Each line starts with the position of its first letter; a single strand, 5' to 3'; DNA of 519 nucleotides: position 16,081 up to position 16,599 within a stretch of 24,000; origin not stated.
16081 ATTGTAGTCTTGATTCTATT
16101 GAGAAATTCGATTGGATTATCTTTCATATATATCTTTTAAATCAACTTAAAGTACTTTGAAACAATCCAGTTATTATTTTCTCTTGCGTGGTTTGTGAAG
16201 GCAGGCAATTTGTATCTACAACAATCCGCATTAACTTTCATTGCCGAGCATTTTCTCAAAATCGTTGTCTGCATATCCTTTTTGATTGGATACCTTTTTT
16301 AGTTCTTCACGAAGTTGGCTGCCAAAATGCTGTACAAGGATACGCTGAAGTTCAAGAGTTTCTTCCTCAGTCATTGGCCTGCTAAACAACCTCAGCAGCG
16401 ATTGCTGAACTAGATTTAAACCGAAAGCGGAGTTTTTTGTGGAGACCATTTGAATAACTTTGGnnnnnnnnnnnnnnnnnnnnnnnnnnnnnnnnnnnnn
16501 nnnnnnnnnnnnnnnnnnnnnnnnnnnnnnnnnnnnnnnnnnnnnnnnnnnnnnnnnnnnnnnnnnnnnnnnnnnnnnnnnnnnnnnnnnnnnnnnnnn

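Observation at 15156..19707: Four same-orientation copies of a 62-137 bp coding module partition a toxin-antitoxin cassette array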

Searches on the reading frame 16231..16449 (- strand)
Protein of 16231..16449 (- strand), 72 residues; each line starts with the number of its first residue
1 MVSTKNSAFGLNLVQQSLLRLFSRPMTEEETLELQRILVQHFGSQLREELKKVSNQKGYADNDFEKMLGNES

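Call 5: search_protein_families(library=pfam, proteins=[window:16231-16449:-], max_evalue=0.01)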
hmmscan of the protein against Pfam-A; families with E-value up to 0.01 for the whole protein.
window:16231-16449:- (72 aa): 0 families

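Call 6: search_protein_families(library=ncbifam, proteins=[window:16231-16449:-], max_evalue=0.01)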
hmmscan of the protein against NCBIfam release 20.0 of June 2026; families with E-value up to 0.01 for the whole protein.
window:16231-16449:- (72 aa): 0 families

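Call 62: search_protein_families(library=padloc, proteins=[window:16231-16449:-], max_evalue=0.001)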
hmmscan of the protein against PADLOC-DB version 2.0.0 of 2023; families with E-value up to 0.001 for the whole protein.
window:16231-16449:- (72 aa): 0 families
